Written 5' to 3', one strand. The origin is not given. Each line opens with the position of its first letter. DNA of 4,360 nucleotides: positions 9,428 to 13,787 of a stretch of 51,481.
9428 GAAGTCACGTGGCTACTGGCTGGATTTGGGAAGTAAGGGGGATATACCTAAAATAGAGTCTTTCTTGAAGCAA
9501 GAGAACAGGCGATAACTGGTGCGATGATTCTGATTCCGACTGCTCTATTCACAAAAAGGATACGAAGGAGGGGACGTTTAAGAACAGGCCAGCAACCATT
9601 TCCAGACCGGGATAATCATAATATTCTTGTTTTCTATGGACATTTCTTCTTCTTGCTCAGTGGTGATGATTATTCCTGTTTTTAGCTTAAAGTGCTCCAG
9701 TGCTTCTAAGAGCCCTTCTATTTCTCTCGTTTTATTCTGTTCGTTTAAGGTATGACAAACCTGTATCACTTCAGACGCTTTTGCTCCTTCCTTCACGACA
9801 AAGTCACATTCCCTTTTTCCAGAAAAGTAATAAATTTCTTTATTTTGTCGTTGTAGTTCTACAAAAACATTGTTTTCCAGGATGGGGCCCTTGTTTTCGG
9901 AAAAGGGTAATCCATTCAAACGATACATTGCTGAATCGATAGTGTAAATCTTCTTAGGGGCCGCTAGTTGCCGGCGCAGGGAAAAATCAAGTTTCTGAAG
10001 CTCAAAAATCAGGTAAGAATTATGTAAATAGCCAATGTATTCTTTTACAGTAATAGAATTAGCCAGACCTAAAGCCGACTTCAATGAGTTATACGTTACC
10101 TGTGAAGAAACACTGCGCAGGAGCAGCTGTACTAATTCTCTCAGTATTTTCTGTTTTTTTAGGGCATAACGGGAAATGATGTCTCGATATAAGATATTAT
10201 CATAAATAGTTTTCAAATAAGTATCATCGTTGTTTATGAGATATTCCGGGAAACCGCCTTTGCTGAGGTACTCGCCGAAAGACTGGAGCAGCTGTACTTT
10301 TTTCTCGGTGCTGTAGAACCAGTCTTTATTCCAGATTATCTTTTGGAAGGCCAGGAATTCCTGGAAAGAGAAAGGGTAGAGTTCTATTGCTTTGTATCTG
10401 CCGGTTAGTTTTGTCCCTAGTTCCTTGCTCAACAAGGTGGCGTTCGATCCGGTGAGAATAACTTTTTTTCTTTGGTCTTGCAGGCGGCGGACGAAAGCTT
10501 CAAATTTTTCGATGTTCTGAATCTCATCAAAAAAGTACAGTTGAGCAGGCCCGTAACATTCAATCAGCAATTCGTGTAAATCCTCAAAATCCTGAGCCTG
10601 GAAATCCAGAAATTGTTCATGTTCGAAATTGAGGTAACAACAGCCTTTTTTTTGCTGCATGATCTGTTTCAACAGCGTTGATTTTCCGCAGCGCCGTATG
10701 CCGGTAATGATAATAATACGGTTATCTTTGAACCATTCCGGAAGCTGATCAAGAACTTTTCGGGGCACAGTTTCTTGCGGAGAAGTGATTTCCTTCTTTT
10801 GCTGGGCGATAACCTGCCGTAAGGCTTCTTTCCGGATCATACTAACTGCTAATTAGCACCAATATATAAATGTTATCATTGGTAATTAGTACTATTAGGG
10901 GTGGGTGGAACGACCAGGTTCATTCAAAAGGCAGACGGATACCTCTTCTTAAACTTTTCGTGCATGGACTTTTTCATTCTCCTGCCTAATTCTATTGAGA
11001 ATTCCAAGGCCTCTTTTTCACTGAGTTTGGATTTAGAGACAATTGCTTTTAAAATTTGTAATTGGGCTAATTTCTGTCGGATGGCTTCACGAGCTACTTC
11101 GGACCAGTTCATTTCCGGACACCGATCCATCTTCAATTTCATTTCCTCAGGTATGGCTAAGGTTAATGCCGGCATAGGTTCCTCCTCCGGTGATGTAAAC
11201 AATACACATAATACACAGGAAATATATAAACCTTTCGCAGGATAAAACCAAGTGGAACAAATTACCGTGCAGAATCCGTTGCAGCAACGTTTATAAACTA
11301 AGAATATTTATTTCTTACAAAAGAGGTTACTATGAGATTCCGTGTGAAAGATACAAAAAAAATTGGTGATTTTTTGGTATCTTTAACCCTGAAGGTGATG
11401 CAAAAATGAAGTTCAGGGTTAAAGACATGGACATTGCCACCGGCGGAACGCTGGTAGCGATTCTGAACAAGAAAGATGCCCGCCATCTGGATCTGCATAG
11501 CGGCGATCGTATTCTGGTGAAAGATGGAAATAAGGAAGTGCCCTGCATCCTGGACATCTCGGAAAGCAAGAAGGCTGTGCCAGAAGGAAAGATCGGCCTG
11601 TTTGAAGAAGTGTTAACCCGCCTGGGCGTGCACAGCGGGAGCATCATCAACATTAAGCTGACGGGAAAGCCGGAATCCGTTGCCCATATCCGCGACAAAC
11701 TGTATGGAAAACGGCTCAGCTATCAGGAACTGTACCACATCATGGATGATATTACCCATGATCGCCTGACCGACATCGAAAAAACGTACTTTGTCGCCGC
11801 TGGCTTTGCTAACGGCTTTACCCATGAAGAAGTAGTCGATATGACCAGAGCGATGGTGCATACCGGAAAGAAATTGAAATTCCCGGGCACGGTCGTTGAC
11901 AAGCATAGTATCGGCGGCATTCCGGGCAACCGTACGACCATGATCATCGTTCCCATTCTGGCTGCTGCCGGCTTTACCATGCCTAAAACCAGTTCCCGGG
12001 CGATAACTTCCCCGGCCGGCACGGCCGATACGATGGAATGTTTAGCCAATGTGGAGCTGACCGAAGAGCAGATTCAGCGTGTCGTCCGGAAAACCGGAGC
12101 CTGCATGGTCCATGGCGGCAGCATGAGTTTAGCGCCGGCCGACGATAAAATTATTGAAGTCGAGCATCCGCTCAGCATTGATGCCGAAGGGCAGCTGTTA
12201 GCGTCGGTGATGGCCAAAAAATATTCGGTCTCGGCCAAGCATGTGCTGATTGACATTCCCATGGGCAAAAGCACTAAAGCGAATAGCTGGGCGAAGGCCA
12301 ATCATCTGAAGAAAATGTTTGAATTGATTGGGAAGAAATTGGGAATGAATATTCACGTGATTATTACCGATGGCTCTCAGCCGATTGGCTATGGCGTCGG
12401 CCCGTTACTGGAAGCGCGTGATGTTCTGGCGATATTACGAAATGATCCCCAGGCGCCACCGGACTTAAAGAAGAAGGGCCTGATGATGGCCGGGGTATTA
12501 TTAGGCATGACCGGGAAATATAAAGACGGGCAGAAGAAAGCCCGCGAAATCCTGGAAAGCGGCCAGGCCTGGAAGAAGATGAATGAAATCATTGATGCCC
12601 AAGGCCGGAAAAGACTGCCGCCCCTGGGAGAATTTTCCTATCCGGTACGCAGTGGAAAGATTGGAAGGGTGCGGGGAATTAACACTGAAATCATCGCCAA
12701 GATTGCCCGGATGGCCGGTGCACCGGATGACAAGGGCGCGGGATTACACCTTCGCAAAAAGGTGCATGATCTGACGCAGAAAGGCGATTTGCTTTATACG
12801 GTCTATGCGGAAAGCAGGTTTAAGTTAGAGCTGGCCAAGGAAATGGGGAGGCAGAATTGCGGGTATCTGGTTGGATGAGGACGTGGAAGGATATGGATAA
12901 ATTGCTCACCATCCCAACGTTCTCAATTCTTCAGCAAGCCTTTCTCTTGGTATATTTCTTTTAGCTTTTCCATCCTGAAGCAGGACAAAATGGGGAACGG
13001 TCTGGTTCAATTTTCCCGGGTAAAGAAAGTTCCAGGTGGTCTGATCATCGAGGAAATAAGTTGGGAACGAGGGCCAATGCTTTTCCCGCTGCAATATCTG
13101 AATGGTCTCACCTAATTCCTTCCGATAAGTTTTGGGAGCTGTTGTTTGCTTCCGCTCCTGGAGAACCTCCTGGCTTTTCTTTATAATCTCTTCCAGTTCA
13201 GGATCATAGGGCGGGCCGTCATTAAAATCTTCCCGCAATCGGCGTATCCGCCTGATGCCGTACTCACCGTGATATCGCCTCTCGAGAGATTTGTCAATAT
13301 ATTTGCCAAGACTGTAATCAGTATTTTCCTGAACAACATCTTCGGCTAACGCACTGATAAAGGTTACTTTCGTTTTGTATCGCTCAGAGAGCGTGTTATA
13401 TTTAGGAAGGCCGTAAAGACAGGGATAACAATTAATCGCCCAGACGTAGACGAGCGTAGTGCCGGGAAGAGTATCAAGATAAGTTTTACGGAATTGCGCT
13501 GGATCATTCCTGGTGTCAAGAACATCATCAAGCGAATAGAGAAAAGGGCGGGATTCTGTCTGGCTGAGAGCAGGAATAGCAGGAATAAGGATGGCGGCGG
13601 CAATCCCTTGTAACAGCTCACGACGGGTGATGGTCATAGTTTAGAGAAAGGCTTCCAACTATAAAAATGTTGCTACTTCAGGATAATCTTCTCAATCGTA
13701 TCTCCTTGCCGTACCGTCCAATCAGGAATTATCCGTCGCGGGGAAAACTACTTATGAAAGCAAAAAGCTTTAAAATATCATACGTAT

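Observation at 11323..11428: uORF and bistable hairpin leader that duplicate the start of the AMP phosphorylase gene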

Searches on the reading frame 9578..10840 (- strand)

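Call 5: search_protein_families(library=ncbifam, proteins=[window:9578-10840:-])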
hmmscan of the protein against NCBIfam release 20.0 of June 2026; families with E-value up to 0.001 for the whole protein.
window:9578-10840:- (420 aa): 1 family
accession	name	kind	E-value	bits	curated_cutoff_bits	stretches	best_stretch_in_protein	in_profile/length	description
NF041814.1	Avs5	equivalog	1.7e-05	23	1000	1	12-65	312-365/763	AVAST type 5 anti-phage protein Avs5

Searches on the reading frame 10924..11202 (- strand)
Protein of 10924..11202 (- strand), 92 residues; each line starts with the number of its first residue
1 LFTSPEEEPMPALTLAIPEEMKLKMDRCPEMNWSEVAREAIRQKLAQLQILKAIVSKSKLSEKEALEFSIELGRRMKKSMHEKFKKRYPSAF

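Call 5: search_protein_families(library=ncbifam, proteins=[window:10924-11202:-])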
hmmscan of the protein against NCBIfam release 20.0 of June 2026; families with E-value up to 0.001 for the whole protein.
window:10924-11202:- (92 aa): 1 family
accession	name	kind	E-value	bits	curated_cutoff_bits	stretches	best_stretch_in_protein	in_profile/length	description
NF050799.1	TA_anti_VapB_Sulfo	equivalog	3.7e-05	24.2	60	1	16-60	5-48/69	type II toxin-antitoxin system VapB family antitoxin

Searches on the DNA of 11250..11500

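Call 55: search_rna_families(source=window, start=11250, end=11500, threshold=evalue, max_evalue=1)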
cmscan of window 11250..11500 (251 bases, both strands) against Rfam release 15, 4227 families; matches with E-value up to 1: 1.
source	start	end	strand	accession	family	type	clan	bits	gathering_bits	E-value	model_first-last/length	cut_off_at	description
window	11364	11439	+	RF04171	MIR1509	Gene; miRNA;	-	19.2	87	0.24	1-121/121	no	MIR1509 microRNA precursor family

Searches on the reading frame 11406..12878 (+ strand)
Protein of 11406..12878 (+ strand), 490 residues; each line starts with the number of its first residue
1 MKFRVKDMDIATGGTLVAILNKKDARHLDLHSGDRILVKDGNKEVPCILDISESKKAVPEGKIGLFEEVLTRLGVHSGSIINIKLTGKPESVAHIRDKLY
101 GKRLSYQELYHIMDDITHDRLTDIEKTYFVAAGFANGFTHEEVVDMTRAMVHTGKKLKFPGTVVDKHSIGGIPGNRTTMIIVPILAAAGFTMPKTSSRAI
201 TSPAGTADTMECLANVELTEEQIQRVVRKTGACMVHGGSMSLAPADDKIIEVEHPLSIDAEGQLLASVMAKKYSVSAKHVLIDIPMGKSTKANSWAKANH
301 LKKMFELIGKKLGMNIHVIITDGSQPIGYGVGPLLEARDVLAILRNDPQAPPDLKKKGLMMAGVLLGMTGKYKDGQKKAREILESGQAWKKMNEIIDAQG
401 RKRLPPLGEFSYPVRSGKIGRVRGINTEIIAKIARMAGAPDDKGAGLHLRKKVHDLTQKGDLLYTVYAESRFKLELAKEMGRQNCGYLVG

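Call 5: search_protein_families(library=ncbifam, proteins=[window:11406-12878:+])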
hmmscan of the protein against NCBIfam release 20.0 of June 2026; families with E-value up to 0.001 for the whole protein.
window:11406-12878:+ (490 aa): 9 families
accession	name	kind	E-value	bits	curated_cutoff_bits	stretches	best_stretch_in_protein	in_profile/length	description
NF003338.0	PRK04350.1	subfamily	6e-177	589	434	1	1-486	1-491/502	thymidine phosphorylase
TIGR02645.1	ARCH_P_rylase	hypoth_equivalog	3.1e-166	553.6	434.6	1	4-486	2-488/493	putative thymidine phosphorylase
TIGR03327.1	AMP_phos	equivalog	4e-159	530.3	535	1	3-483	2-486/500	AMP phosphorylase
TIGR02644.1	Y_phosphoryl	subfamily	1.3e-58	198.8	409.05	1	95-482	5-411/417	pyrimidine-nucleoside phosphorylase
NF004490.0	PRK05820.1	equivalog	5.2e-50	170.4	269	1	94-479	8-414/439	thymidine phosphorylase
NF004747.0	PRK06078.1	equivalog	1.3e-45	155.8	559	1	93-480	5-411/434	pyrimidine-nucleoside phosphorylase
TIGR02643.1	T_phosphoryl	equivalog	2.4e-35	122.3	570.7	1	95-400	7-320/437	thymidine phosphorylase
TIGR01245.1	trpD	equivalog_domain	5.6e-14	52.2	199.05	1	101-236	7-147/330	anthranilate phosphoribosyltransferase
NF011201.0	PRK14607.1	equivalog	7.2e-14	51.3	670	1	93-234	197-342/534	bifunctional anthranilate synthase component II/anthranilate phosphoribosyltransferase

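Call 52: find_related_loci(query=window:11406-12878:+, collection=genome_contigs, flank=400)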
Query window:11406-12878:+ (490 aa) in genome_contigs; peptide patterns used: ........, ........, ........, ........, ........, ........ (x = any residue, [..] = any of these).
67 stretches matched a pattern; 53 encode a relative of the query (tblastn E <= 1e-3); 53 distinct loci.
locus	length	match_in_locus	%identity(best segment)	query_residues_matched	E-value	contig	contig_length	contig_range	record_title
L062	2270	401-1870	83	1-490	0e+0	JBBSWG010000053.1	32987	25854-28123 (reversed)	MAG: Nanoarchaeota archaeon isolate H51-bin332_1 H51_bin332_1_000000000053, whole genome shotgun sequence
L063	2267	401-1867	77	1-489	0e+0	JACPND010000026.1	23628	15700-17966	MAG: Candidatus Woesearchaeota archaeon isolate NC_groundwater_566_Ag_S-0.1um_44_11 S35_SO-1_scaffold_229077, whole geno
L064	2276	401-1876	75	1-490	0e+0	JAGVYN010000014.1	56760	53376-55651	Candidatus Woesearchaeota archaeon isolate RIFOXYD1_FULL_40_14 rifoxyd1_full_scaffold_505, whole genome shotgun sequence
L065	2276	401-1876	75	1-490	0e+0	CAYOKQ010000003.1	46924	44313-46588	MAG TPA_asm: uncultured Methanosarcinales archaeon isolate binchicken_co125_1105 genome assembly, contig: NODE_1532_leng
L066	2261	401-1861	76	1-487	0e+0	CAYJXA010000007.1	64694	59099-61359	MAG TPA_asm: uncultured Methanosarcinales archaeon isolate ERP125453_co1_488 genome assembly, contig: NODE_267_length_64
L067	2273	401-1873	74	1-489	0e+0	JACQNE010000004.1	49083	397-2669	MAG: Candidatus Woesearchaeota archaeon isolate NC_groundwater_1247_Ag_S-0.1um_44_80 S_p1_S3_coassembly_k141_304414, who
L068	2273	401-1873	74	1-489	0e+0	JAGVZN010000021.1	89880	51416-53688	Candidatus Woesearchaeota archaeon isolate RIFCSPLOWO2_01_FULL_44_20 rifcsplowo2_01_scaffold_936, whole genome shotgun s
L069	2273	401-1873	73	1-489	0e+0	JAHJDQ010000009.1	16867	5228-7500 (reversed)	MAG: Nanoarchaeota archaeon isolate Modern_marine.mb.67 Modern_marine.mb.67_k141_64449, whole genome shotgun sequence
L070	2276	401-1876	72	1-490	0e+0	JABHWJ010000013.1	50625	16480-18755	MAG: Candidatus Woesearchaeota archaeon isolate SI047_bin129 k141_312979, whole genome shotgun sequence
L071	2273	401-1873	72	1-489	0e+0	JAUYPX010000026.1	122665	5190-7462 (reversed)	MAG: Nanoarchaeota archaeon isolate C4_metabat.bin.63 C4_k141_37286, whole genome shotgun sequence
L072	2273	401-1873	71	1-489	0e+0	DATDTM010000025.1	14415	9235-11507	MAG TPA_asm: Candidatus Nanoarchaeia archaeon isolate SMAG_U8031 k141_726047, whole genome shotgun sequence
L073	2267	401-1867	71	1-489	0e+0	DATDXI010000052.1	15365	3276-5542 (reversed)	MAG TPA_asm: Candidatus Nanoarchaeia archaeon isolate SMAG_U8134 k141_1171601, whole genome shotgun sequence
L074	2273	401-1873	71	1-489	0e+0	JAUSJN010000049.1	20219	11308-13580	MAG: Nanoarchaeota archaeon isolate E14_metabat.bin.302 E14_k141_827709, whole genome shotgun sequence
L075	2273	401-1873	71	1-489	0e+0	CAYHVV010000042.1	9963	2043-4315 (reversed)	MAG TPA_asm: uncultured Methanosarcinales archaeon isolate ERP119705_co15_611 genome assembly, contig: NODE_8049_length_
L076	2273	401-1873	71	1-489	0e+0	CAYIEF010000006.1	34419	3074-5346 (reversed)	MAG TPA_asm: uncultured Methanosarcinales archaeon isolate ERP119705_co19_172 genome assembly, contig: NODE_862_length_3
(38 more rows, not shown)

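Call 71: search_solved_structures(query=window:11406-12878:+, max_evalue=1e-20, show_alignments=1)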
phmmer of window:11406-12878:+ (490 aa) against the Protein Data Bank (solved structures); distinct sequences matched with E-value up to 1e-20: 12.
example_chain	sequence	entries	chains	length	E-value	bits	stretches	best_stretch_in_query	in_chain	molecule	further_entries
4ga5_B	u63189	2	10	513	1.9e-111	376.6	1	1-482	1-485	Putative thymidine phosphorylase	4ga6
4ga4_A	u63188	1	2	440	2.1e-102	346.7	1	89-482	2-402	Putative thymidine phosphorylase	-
2dsj_A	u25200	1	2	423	3.6e-40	141.6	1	91-472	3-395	Pyrimidine-nucleoside (Thymidine) phosphorylase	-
7m7k_B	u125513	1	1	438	8.9e-39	137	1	95-476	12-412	Pyrimidine-nucleoside phosphorylase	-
5oln_A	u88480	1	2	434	1e-36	130.2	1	97-470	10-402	Pyrimidine-nucleoside phosphorylase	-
5ep8_A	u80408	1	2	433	2.4e-36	128.9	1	97-470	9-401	Pyrimidine-nucleoside phosphorylase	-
1brw_A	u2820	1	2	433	2.1e-35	125.8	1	95-472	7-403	PROTEIN (PYRIMIDINE NUCLEOSIDE PHOSPHORYLASE)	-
3h5q_A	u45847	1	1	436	3.2e-29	105.4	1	96-471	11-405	Pyrimidine-nucleoside phosphorylase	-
1uou_A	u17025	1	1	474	6e-28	101.3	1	96-400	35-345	THYMIDINE PHOSPHORYLASE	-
2wk5_A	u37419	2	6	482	6.4e-28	101.2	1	96-400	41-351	THYMIDINE PHOSPHORYLASE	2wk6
2j0f_A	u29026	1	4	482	6.5e-28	101.2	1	96-400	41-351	THYMIDINE PHOSPHORYLASE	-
1azy_A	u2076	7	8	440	5e-21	78.5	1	95-399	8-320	THYMIDINE PHOSPHORYLASE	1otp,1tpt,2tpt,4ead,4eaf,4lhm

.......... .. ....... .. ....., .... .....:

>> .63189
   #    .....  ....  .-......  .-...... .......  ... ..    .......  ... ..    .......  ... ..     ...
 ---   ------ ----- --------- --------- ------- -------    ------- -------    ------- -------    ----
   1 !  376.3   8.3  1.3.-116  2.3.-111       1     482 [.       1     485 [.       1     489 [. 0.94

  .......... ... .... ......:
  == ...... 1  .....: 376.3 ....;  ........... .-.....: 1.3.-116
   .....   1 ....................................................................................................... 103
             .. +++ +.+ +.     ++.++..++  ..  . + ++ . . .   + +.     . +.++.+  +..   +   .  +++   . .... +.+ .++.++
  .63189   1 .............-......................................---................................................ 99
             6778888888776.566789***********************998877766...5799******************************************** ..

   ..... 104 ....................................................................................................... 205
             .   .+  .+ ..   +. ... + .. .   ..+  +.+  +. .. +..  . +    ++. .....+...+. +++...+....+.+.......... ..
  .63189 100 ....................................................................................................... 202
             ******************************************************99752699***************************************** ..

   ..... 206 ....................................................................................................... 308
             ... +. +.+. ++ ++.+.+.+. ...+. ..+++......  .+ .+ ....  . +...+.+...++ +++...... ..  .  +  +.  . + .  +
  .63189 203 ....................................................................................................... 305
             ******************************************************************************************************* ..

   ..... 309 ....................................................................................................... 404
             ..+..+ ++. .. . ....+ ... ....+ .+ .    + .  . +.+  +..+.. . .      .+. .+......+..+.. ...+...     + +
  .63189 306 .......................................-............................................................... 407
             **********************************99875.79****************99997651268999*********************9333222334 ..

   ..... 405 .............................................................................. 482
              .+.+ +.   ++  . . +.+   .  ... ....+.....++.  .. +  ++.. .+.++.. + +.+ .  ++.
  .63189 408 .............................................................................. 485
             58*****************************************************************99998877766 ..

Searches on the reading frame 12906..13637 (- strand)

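Call 5: search_protein_families(library=ncbifam, proteins=[window:12906-13637:-])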
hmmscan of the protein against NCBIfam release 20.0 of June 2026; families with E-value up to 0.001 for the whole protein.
window:12906-13637:- (243 aa): 1 family
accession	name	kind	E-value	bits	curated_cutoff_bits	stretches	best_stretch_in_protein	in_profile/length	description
NF047697.1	ThioredTrxAClost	equivalog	0.00071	19.7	140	0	59-95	18-54/105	thioredoxin TrxA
